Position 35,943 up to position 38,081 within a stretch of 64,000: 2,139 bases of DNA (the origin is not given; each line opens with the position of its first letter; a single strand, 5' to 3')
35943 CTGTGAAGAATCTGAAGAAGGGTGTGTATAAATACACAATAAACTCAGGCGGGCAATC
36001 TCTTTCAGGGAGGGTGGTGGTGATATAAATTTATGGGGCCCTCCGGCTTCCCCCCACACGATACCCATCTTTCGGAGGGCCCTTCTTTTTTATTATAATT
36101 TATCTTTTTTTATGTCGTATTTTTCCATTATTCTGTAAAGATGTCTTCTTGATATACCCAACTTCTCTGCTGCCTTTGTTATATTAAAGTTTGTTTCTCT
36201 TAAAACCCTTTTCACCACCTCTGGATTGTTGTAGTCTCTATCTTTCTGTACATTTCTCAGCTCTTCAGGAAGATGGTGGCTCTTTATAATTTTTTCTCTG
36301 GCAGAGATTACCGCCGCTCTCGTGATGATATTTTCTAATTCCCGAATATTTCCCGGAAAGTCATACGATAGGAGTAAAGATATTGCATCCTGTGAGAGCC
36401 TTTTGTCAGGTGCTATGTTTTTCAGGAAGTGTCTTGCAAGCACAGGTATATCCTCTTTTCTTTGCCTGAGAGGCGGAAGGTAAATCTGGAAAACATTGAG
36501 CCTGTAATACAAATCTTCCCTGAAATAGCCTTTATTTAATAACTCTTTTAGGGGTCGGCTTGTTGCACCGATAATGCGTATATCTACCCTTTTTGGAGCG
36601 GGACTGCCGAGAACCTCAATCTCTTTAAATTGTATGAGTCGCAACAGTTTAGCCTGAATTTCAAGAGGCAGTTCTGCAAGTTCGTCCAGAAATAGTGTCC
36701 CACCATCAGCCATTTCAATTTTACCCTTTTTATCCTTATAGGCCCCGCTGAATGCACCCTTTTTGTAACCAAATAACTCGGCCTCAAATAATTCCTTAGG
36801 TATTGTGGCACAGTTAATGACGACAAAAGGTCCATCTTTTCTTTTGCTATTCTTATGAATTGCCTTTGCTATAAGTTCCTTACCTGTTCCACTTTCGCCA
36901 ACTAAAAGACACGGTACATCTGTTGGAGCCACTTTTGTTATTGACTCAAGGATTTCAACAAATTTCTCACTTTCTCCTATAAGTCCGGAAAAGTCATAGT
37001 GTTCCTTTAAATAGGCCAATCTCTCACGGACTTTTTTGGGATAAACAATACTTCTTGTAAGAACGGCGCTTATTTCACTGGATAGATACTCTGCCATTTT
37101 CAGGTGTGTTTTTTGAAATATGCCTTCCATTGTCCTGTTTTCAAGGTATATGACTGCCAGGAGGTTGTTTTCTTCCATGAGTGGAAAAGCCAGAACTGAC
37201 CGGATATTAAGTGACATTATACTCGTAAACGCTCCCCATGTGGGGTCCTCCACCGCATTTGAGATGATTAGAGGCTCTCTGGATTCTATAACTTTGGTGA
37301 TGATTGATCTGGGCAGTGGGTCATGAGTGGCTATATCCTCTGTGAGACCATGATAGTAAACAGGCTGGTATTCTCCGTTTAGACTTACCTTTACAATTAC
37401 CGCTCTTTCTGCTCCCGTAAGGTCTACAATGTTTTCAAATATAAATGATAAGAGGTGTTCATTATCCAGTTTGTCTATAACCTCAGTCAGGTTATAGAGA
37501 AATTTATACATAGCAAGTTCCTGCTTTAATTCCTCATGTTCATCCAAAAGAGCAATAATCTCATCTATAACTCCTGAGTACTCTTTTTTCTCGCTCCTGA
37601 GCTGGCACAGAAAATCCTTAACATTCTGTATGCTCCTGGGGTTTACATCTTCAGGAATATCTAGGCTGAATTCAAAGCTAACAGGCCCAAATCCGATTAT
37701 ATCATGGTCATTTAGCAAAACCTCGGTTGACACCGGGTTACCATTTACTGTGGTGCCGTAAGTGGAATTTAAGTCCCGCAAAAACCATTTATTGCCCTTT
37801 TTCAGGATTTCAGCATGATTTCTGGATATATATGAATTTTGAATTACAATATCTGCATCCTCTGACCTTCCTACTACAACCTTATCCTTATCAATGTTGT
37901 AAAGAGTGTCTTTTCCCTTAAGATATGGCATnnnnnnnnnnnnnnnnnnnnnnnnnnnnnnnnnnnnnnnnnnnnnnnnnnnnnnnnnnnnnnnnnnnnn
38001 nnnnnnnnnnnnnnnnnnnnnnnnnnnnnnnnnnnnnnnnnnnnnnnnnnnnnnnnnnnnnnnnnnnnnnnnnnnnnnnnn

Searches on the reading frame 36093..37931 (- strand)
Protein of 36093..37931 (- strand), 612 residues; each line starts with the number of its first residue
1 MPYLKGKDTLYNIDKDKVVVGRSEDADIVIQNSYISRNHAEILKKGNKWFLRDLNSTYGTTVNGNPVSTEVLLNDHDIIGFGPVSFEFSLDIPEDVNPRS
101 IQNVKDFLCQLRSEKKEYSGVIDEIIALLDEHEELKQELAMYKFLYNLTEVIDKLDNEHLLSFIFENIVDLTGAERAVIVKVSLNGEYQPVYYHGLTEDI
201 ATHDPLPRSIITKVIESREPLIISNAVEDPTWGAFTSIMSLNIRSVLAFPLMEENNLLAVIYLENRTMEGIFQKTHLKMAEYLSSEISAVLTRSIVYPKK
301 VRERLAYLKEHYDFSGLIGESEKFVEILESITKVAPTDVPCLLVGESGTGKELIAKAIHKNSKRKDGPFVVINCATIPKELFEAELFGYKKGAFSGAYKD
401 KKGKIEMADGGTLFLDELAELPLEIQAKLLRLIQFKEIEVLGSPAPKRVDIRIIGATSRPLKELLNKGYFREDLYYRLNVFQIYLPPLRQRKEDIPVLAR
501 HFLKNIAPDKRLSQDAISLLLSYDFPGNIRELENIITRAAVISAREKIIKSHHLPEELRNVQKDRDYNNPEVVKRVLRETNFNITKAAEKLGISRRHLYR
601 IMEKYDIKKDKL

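Call 8: search_protein_families(library=pfam, proteins=[window:36093-37931:-], max_evalue=0.00001)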
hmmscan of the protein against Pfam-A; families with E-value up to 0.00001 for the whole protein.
window:36093-37931:- (612 aa): 8 families
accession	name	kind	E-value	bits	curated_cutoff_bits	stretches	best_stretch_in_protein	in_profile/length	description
PF00158.32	Sigma54_activat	-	1.9e-67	226.6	20.2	1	317-483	1-167/168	Sigma-54 interaction domain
PF14532.12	Sigma54_activ_2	-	6.3e-24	85.2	25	1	318-488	1-138/138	Sigma-54 interaction domain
PF25601.1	AAA_lid_14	-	4.9e-23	81.2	27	1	489-565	1-81/87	AAA+ ATPase lid domain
PF00498.31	FHA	-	1.3e-20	74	20.7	1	18-82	1-67/67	FHA domain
PF16697.10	Yop-YscD_cpl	-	1e-13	51.8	33.2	1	11-89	12-91/94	Inner membrane component of T3SS, cytoplasmic domain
PF13185.12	GAF_2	-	5.8e-10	39.9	28.6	1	158-291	5-135/136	GAF domain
PF02954.25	HTH_8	-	1.4e-09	37.9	22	1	572-605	9-42/42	Bacterial regulatory protein, Fis family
PF01590.32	GAF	-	1.6e-09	38.8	22.4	1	158-289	3-131/133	GAF domain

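Call 17: find_homologous_proteins(query=window:36093-37928:-, max_evalue=1e-30)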
Query window:36093-37928:- (611 aa): 7997 proteins with E <= 1e-30 among 8000 candidates; the best 120 are listed.
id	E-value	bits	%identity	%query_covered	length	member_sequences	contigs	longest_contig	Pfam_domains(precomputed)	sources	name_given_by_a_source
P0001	0.0e+0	1352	100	100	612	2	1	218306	PF13185.13,PF00158.33,PF00498.32,PF25601.2,PF01590.33,PF02954.26,PF16697.11,PF14532.13,PF07728.21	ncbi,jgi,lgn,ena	-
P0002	4.2e-210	718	56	98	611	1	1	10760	PF13185.13,PF00158.33,PF00498.32,PF25601.2,PF01590.33,PF02954.26,PF16697.11,PF14532.13,PF07728.21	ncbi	-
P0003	3.5e-203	695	55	98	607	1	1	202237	PF13185.13,PF00158.33,PF00498.32,PF25601.2,PF01590.33,PF02954.26,PF16697.11,PF13492.13,PF14532.13,PF07728.21,PF01078.28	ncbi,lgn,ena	-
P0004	9.2e-200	683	55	98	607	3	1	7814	PF13185.13,PF00158.33,PF00498.32,PF25601.2,PF01590.33,PF02954.26,PF16697.11,PF14532.13,PF07728.21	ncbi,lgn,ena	-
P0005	2.3e-155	537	44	100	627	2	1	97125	PF13185.13,PF00158.33,PF00498.32,PF25601.2,PF01590.33,PF02954.26,PF16697.11,PF14532.13,PF07728.21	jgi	-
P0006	2.3e-130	454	-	-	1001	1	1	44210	PF00493.30,PF00004.36,PF14532.13,PF07728.21,PF13191.13,PF00158.33,PF07724.21,PF25601.2,PF02954.26,PF18024.8,PF12775.14,PF01078.28,PF13556.13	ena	-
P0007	1.4e-113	399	-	-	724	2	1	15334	PF00493.30,PF00004.36,PF13401.13,PF14532.13,PF07728.21,PF13191.13,PF00158.33,PF07724.21,PF25601.2,PF02954.26,PF12775.14,PF01078.28,PF20720.4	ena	-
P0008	2.4e-102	362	39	74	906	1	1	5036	PF13185.13,PF00158.33,PF07724.21,PF25601.2,PF01590.33,PF02954.26,PF13492.13,PF00990.27,PF14532.13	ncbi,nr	ncbi:MAG: diguanylate cyclase [Planctomycetota bacterium]|nr:MAG: diguanylate cyclase [Planctomyceto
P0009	1.1e-99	353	36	98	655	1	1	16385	PF13185.13,PF00158.33,PF00498.32,PF25601.2,PF01590.33,PF16697.11,PF13492.13,PF00004.36,PF14532.13,PF07728.21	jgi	jgi:transcriptional regulator with GAF, ATPase, and Fis domain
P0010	2.6e-99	352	35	74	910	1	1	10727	PF13185.13,PF00158.33,PF25601.2,PF01590.33,PF02954.26,PF13492.13,PF00990.27,PF14532.13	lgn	-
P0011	2.8e-98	348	39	84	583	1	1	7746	PF13185.13,PF00158.33,PF25601.2,PF01590.33,PF02954.26,PF13492.13,PF14532.13,PF07728.21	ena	-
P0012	2.7e-96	342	35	99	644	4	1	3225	PF13185.13,PF00158.33,PF00498.32,PF25601.2,PF01590.33,PF16697.11,PF13492.13,PF00004.36,PF14532.13,PF07728.21,PF01078.28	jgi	jgi:Nif-specific regulatory protein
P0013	1.4e-95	339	35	98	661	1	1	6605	PF13185.13,PF00158.33,PF00498.32,PF25601.2,PF01590.33,PF02954.26,PF16697.11,PF13492.13,PF14532.13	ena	-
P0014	4.1e-94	335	40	76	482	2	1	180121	PF13185.13,PF00158.33,PF25601.2,PF01590.33,PF02954.26,PF13492.13,PF14532.13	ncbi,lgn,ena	-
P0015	6.2e-94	334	35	99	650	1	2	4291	PF13185.13,PF00158.33,PF00498.32,PF25601.2,PF01590.33,PF02954.26,PF16697.11,PF13492.13,PF14532.13,PF07728.21,PF13191.13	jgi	jgi:transcriptional regulator with GAF, ATPase, and Fis domain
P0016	7.4e-94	334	35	98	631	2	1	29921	PF13185.13,PF00158.33,PF00498.32,PF25601.2,PF01590.33,PF02954.26,PF16697.11,PF13492.13,PF00004.36,PF14532.13,PF07728.21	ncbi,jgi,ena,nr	ncbi:MAG TPA: sigma 54-interacting transcriptional regulator [Thermoanaerobaculia bacterium]|nr:sigm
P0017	1.1e-93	333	34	99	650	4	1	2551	PF13185.13,PF00158.33,PF00498.32,PF25601.2,PF01590.33,PF02954.26,PF16697.11,PF13492.13,PF14532.13,PF07728.21,PF13191.13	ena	-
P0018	2.2e-93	332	33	99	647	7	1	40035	PF13185.13,PF13492.13,PF14532.13,PF07728.21,PF13191.13,PF00158.33,PF07724.21,PF00498.32,PF25601.2,PF01590.33,PF02954.26,PF16697.11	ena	-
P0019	2.5e-93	332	35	97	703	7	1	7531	PF13185.13,PF00158.33,PF00498.32,PF25601.2,PF01590.33,PF02954.26,PF16697.11,PF13492.13,PF14532.13,PF07728.21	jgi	jgi:transcriptional regulator with GAF, ATPase, and Fis domain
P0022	9.5e-93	330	34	98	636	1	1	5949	PF13185.13,PF13492.13,PF00004.36,PF14532.13,PF07728.21,PF00158.33,PF07724.21,PF00498.32,PF25601.2,PF01590.33,PF02954.26,PF16697.11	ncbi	-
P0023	1.1e-92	330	33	97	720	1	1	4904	PF13185.13,PF00158.33,PF07724.21,PF00498.32,PF25601.2,PF01590.33,PF02954.26,PF16697.11,PF13492.13,PF14532.13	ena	-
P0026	6.5e-92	327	34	97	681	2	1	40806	PF13185.13,PF00158.33,PF07724.21,PF00498.32,PF25601.2,PF01590.33,PF02954.26,PF16697.11,PF13492.13,PF14532.13,PF07728.21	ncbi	ncbi:MAG: sigma 54-interacting transcriptional regulator [Planctomycetota bacterium]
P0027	1.1e-91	326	34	97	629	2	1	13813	PF13185.13,PF00158.33,PF00498.32,PF25601.2,PF01590.33,PF02954.26,PF16697.11,PF13492.13,PF14532.13,PF07728.21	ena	-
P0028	1.3e-91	326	33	98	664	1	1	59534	PF13185.13,PF00158.33,PF00498.32,PF25601.2,PF01590.33,PF02954.26,PF16697.11,PF13492.13,PF14532.13,PF07728.21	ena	-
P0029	1.9e-91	326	35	99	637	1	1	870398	PF13185.13,PF00158.33,PF00498.32,PF25601.2,PF01590.33,PF02954.26,PF16697.11,PF13492.13,PF00004.36,PF14532.13,PF07728.21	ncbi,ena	-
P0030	2.4e-91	325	32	99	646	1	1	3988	PF13185.13,PF00158.33,PF00498.32,PF25601.2,PF01590.33,PF02954.26,PF16697.11,PF13492.13,PF14532.13,PF07728.21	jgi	jgi:transcriptional regulator with GAF, ATPase, and Fis domain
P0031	2.8e-91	325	36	98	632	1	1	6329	PF13185.13,PF00158.33,PF00498.32,PF25601.2,PF01590.33,PF02954.26,PF16697.11,PF13492.13,PF00004.36,PF14532.13,PF07728.21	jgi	jgi:transcriptional regulator with GAF, ATPase, and Fis domain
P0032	3.0e-91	325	34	98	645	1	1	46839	PF13185.13,PF00158.33,PF00498.32,PF25601.2,PF01590.33,PF02954.26,PF16697.11,PF13492.13,PF14532.13,PF07728.21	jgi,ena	-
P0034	5.3e-91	324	41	67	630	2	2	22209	PF13185.13,PF00158.33,PF25601.2,PF01590.33,PF02954.26,PF14532.13,PF07728.21,PF01078.28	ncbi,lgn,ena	-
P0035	5.5e-91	324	40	72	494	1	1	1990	PF13185.13,PF00158.33,PF25601.2,PF01590.33,PF02954.26,PF14532.13,PF07728.21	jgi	jgi:Nif-specific regulatory protein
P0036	5.8e-91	324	34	99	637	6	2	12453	PF13185.13,PF00158.33,PF00498.32,PF25601.2,PF01590.33,PF02954.26,PF16697.11,PF13492.13,PF00004.36,PF14532.13,PF07728.21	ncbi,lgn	-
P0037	9.1e-91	324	32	98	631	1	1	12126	PF13185.13,PF00158.33,PF00498.32,PF25601.2,PF01590.33,PF02954.26,PF16697.11,PF13492.13,PF00004.36,PF14532.13,PF07728.21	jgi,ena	jgi:Nif-specific regulatory protein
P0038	9.3e-91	323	40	71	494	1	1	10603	PF13185.13,PF00158.33,PF25601.2,PF01590.33,PF02954.26,PF13492.13,PF14532.13,PF07728.21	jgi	jgi:Nif-specific regulatory protein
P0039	9.9e-91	323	33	97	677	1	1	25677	PF13185.13,PF00158.33,PF00498.32,PF25601.2,PF01590.33,PF02954.26,PF16697.11,PF13492.13,PF14532.13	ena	-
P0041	2.9e-90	322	38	76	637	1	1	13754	PF13185.13,PF00158.33,PF25601.2,PF01590.33,PF02954.26,PF13492.13,PF14532.13,PF07728.21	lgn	-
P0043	4.9e-90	321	34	99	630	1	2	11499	PF13185.13,PF00158.33,PF00498.32,PF25601.2,PF01590.33,PF02954.26,PF16697.11,PF13492.13,PF00004.36,PF14532.13,PF07728.21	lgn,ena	-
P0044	8.0e-90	320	34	98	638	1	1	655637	PF13185.13,PF00158.33,PF00498.32,PF25601.2,PF01590.33,PF02954.26,PF16697.11,PF13492.13,PF14532.13,PF07728.21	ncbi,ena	-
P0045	8.5e-90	320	40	72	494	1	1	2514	PF13185.13,PF00158.33,PF25601.2,PF01590.33,PF02954.26,PF13492.13,PF14532.13,PF07728.21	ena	-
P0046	1.1e-89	320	38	74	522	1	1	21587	PF13185.13,PF00158.33,PF25601.2,PF01590.33,PF02954.26,PF13492.13,PF14532.13,PF07728.21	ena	-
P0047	1.1e-89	320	33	98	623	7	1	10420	PF13185.13,PF00158.33,PF00498.32,PF25601.2,PF01590.33,PF02954.26,PF16697.11,PF13492.13,PF00004.36,PF14532.13,PF07728.21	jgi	jgi:transcriptional regulator with GAF, ATPase, and Fis domain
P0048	1.8e-89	319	54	47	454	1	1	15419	PF00158.33,PF25601.2,PF02954.26,PF00493.30,PF14532.13,PF07728.21,PF00072.31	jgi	-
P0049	2.8e-89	319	34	99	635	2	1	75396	PF13185.13,PF00158.33,PF00498.32,PF25601.2,PF01590.33,PF02954.26,PF16697.11,PF13492.13,PF14532.13,PF07728.21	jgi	jgi:Nif-specific regulatory protein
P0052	5.1e-89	318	39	72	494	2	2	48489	PF13185.13,PF00158.33,PF25601.2,PF01590.33,PF02954.26,PF13492.13,PF14532.13,PF07728.21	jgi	jgi:Nif-specific regulatory protein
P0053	6.9e-89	317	39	72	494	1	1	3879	PF13185.13,PF00158.33,PF25601.2,PF01590.33,PF02954.26,PF13492.13,PF14532.13,PF07728.21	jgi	-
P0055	8.6e-89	317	36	98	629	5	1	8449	PF13185.13,PF13492.13,PF00004.36,PF14532.13,PF07728.21,PF00158.33,PF00498.32,PF25601.2,PF01590.33,PF02954.26,PF16697.11,PF01078.28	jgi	jgi:Nif-specific regulatory protein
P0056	1.0e-88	317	32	97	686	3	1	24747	PF13185.13,PF00158.33,PF00498.32,PF25601.2,PF01590.33,PF02954.26,PF16697.11,PF13492.13,PF14532.13,PF07728.21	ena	-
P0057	1.3e-88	316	39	72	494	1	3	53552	PF13185.13,PF00158.33,PF25601.2,PF01590.33,PF02954.26,PF13492.13,PF14532.13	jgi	jgi:Nif-specific regulatory protein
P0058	1.4e-88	316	39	71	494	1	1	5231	PF13185.13,PF00158.33,PF25601.2,PF01590.33,PF02954.26,PF13492.13,PF14532.13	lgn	-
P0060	1.8e-88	316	34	98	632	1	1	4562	PF13185.13,PF13492.13,PF00004.36,PF14532.13,PF07728.21,PF00158.33,PF07724.21,PF00498.32,PF25601.2,PF01590.33,PF02954.26,PF16697.11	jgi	jgi:Nif-specific regulatory protein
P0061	1.9e-88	316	53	49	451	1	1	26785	PF00158.33,PF25601.2,PF02954.26,PF14532.13,PF07728.21,PF00072.31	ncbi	-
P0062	2.4e-88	315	53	48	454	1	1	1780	PF00158.33,PF25601.2,PF02954.26,PF00493.30,PF14532.13,PF07728.21,PF00072.31,PF01078.28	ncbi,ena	-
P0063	2.8e-88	315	39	72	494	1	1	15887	PF13185.13,PF00158.33,PF25601.2,PF01590.33,PF02954.26,PF13492.13,PF14532.13,PF07728.21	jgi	jgi:Nif-specific regulatory protein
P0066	4.2e-88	315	39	75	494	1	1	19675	PF13185.13,PF00158.33,PF25601.2,PF01590.33,PF02954.26,PF13492.13,PF14532.13,PF07728.21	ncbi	-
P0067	5.1e-88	314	34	99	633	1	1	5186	PF13185.13,PF00158.33,PF00498.32,PF25601.2,PF01590.33,PF02954.26,PF16697.11,PF13492.13,PF00004.36,PF14532.13,PF07728.21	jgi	jgi:Nif-specific regulatory protein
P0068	5.8e-88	314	38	74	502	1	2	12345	PF13185.13,PF00158.33,PF25601.2,PF01590.33,PF02954.26,PF13492.13,PF14532.13,PF07728.21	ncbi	-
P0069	7.0e-88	314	35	98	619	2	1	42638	PF13185.13,PF13492.13,PF00004.36,PF14532.13,PF07728.21,PF00158.33,PF00498.32,PF25601.2,PF01590.33,PF02954.26,PF16697.11,PF01078.28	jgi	jgi:Nif-specific regulatory protein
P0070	8.2e-88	314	39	74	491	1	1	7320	PF13185.13,PF00158.33,PF25601.2,PF01590.33,PF02954.26,PF13492.13,PF14532.13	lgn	-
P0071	9.9e-88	313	52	48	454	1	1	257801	PF00158.33,PF25601.2,PF02954.26,PF00493.30,PF14532.13,PF07728.21,PF00072.31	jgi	-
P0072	1.1e-87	313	31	98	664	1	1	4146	PF13185.13,PF00158.33,PF00498.32,PF25601.2,PF01590.33,PF02954.26,PF16697.11,PF13492.13,PF14532.13,PF07728.21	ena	-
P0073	1.2e-87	313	38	74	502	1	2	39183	PF13185.13,PF00158.33,PF25601.2,PF01590.33,PF02954.26,PF13492.13,PF14532.13,PF07728.21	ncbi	-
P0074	1.2e-87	313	38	74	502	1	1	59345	PF13185.13,PF00158.33,PF25601.2,PF01590.33,PF02954.26,PF13492.13,PF14532.13,PF07728.21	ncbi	-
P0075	1.3e-87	313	39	77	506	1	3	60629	PF13185.13,PF00158.33,PF25601.2,PF01590.33,PF02954.26,PF13492.13,PF14532.13,PF07728.21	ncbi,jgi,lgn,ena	-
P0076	1.9e-87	313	39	71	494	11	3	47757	PF13185.13,PF00158.33,PF25601.2,PF01590.33,PF02954.26,PF13492.13,PF14532.13,PF07728.21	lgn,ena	-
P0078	2.5e-87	312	37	76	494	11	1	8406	PF13185.13,PF00158.33,PF25601.2,PF01590.33,PF02954.26,PF13492.13,PF14532.13,PF07728.21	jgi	jgi:Nif-specific regulatory protein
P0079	2.6e-87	312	32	98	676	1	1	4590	PF13185.13,PF13384.13,PF13492.13,PF14532.13,PF07728.21,PF00158.33,PF00498.32,PF25601.2,PF01590.33,PF02954.26,PF16697.11,PF13556.13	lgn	-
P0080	2.6e-87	312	35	80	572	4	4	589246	PF13185.13,PF00158.33,PF25601.2,PF01590.33,PF02954.26,PF13492.13,PF00004.36,PF14532.13,PF07728.21,PF13191.13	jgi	-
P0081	5.8e-87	311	38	76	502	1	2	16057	PF13185.13,PF00158.33,PF25601.2,PF01590.33,PF02954.26,PF14532.13,PF07728.21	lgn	-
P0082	7.1e-87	311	37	74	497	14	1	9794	PF13185.13,PF00158.33,PF25601.2,PF01590.33,PF02954.26,PF14532.13,PF07728.21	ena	-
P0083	9.7e-87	310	33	98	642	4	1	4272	PF13185.13,PF00158.33,PF00498.32,PF25601.2,PF01590.33,PF02954.26,PF16697.11,PF13492.13,PF14532.13,PF07728.21,PF13191.13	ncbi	ncbi:MAG: sigma 54-interacting transcriptional regulator [Planctomycetota bacterium]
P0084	1.1e-86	310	32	99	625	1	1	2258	PF13185.13,PF00158.33,PF00498.32,PF25601.2,PF01590.33,PF02954.26,PF16697.11,PF00004.36,PF14532.13,PF07728.21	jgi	-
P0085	1.3e-86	310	38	77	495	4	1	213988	PF13185.13,PF00158.33,PF25601.2,PF01590.33,PF02954.26,PF13492.13,PF14532.13,PF07728.21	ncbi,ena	-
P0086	1.5e-86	310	33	99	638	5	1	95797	PF13185.13,PF00158.33,PF00498.32,PF25601.2,PF01590.33,PF02954.26,PF16697.11,PF13492.13,PF00004.36,PF14532.13,PF07728.21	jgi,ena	jgi:Nif-specific regulatory protein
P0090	2.0e-86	309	34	99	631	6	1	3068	PF13185.13,PF00158.33,PF00498.32,PF25601.2,PF01590.33,PF02954.26,PF16697.11,PF13492.13,PF00004.36,PF14532.13,PF07728.21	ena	-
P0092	2.8e-86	309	38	74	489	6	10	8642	PF13185.13,PF00158.33,PF07724.21,PF25601.2,PF01590.33,PF02954.26,PF13492.13,PF14532.13,PF07728.21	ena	-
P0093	3.3e-86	308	38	74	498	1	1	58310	PF13185.13,PF00158.33,PF25601.2,PF01590.33,PF02954.26,PF13492.13,PF14532.13,PF07728.21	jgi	-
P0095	5.5e-86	308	38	72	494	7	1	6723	PF13185.13,PF00158.33,PF25601.2,PF01590.33,PF02954.26,PF13492.13,PF14532.13,PF07728.21,PF01078.28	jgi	jgi:Nif-specific regulatory protein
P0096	8.3e-86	307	32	99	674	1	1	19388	PF13185.13,PF00158.33,PF00498.32,PF25601.2,PF01590.33,PF02954.26,PF16697.11,PF13492.13,PF14532.13,PF07728.21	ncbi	-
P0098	9.3e-86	307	41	76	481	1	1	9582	PF13185.13,PF00158.33,PF25601.2,PF01590.33,PF02954.26,PF13492.13,PF14532.13,PF07728.21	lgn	-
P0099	1.2e-85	307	39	74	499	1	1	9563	PF13185.13,PF00158.33,PF25601.2,PF01590.33,PF02954.26,PF13492.13,PF14532.13,PF07728.21,PF01078.28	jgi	jgi:Nif-specific regulatory protein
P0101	2.2e-85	306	38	74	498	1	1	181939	PF13185.13,PF00158.33,PF25601.2,PF01590.33,PF02954.26,PF13492.13,PF14532.13,PF07728.21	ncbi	-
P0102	2.4e-85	306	39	70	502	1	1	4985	PF13185.13,PF00158.33,PF25601.2,PF01590.33,PF02954.26,PF13492.13,PF14532.13,PF07728.21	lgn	-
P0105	3.5e-85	305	36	74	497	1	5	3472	PF13185.13,PF00158.33,PF25601.2,PF01590.33,PF02954.26,PF14532.13,PF07728.21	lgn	-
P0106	4.0e-85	305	38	75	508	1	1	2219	PF13185.13,PF00158.33,PF25601.2,PF01590.33,PF02954.26,PF13492.13,PF14532.13,PF07728.21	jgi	jgi:Nif-specific regulatory protein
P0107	4.0e-85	305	34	97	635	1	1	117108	PF13185.13,PF00158.33,PF00498.32,PF25601.2,PF01590.33,PF02954.26,PF16697.11,PF13492.13,PF14532.13,PF07728.21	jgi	jgi:Nif-specific regulatory protein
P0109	5.2e-85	305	39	76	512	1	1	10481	PF13185.13,PF00158.33,PF25601.2,PF01590.33,PF02954.26,PF13492.13,PF14532.13,PF07728.21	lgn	-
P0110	6.3e-85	304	39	69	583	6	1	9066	PF13185.13,PF00158.33,PF25601.2,PF01590.33,PF02954.26,PF13492.13,PF14532.13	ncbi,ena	-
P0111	7.8e-85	304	40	71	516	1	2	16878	PF13185.13,PF00158.33,PF25601.2,PF01590.33,PF02954.26,PF13492.13,PF14532.13,PF07728.21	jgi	jgi:Nif-specific regulatory protein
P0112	9.0e-85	304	38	74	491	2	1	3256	PF13185.13,PF00158.33,PF25601.2,PF01590.33,PF02954.26,PF13492.13,PF14532.13,PF07728.21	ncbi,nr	ncbi:MAG: sigma 54-interacting transcriptional regulator [Candidatus Electryoneaceae bacterium]|nr:s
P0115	1.2e-84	303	37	74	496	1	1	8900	PF13185.13,PF00158.33,PF25601.2,PF01590.33,PF02954.26,PF13492.13,PF14532.13,PF07728.21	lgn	-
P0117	1.2e-84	303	36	76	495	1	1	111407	PF13185.13,PF00158.33,PF07724.21,PF25601.2,PF01590.33,PF02954.26,PF14532.13,PF07728.21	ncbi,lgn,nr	ncbi:MAG: sigma-54-dependent Fis family transcriptional regulator [Melioribacteraceae bacterium]|nr:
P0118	1.3e-84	303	32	99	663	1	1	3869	PF13185.13,PF00158.33,PF07724.21,PF00498.32,PF25601.2,PF01590.33,PF02954.26,PF16697.11,PF13492.13,PF14532.13,PF07728.21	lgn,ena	-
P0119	1.5e-84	303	38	74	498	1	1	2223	PF13185.13,PF00158.33,PF25601.2,PF01590.33,PF02954.26,PF13492.13,PF14532.13,PF07728.21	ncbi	-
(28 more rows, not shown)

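Call 18: find_encoding_contigs(protein=P0001, flank=10000, max_places=3)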
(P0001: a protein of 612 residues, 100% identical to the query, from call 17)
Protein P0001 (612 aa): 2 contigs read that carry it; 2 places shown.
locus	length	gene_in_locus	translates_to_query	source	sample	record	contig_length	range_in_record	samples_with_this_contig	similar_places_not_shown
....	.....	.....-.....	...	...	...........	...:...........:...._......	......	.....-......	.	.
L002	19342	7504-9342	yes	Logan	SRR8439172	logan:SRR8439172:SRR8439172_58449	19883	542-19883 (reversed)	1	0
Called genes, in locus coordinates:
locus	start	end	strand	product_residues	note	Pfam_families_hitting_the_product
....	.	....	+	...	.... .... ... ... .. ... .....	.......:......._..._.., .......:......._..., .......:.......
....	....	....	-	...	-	-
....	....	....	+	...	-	-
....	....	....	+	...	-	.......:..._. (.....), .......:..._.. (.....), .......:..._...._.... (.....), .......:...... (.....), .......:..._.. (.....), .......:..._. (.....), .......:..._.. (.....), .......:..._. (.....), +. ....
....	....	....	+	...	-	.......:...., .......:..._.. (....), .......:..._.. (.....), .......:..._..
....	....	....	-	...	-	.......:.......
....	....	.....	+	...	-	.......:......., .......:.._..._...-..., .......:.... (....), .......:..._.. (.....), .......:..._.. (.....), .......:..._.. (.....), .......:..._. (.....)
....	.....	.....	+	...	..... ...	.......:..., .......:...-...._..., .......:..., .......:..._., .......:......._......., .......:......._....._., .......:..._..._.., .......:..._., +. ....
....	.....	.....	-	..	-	-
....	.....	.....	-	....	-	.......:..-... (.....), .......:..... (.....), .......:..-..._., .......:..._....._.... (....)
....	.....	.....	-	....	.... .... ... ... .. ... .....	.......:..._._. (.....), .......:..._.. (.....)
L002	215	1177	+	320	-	-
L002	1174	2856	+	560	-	PF13181:TPR_8 (faint), PF13428:TPR_14 (faint), PF23914:TPR_CcmH_CycH (faint), PF12895:ANAPC3 (faint), PF13424:TPR_12 (faint), PF07719:TPR_2 (faint), PF14559:TPR_19 (faint), PF00515:TPR_1 (faint), +4 more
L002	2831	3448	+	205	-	PF01121:CoaE, PF13671:AAA_33 (weak), PF13207:AAA_17 (faint), PF13238:AAA_18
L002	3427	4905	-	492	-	PF13598:DUF4139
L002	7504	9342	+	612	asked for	PF00498:FHA, PF16697:Yop-YscD_cpl, PF01590:GAF, PF13185:GAF_2, PF00158:Sigma54_activat, PF14532:Sigma54_activ_2, PF25601:AAA_lid_14, PF02954:HTH_8, +1 more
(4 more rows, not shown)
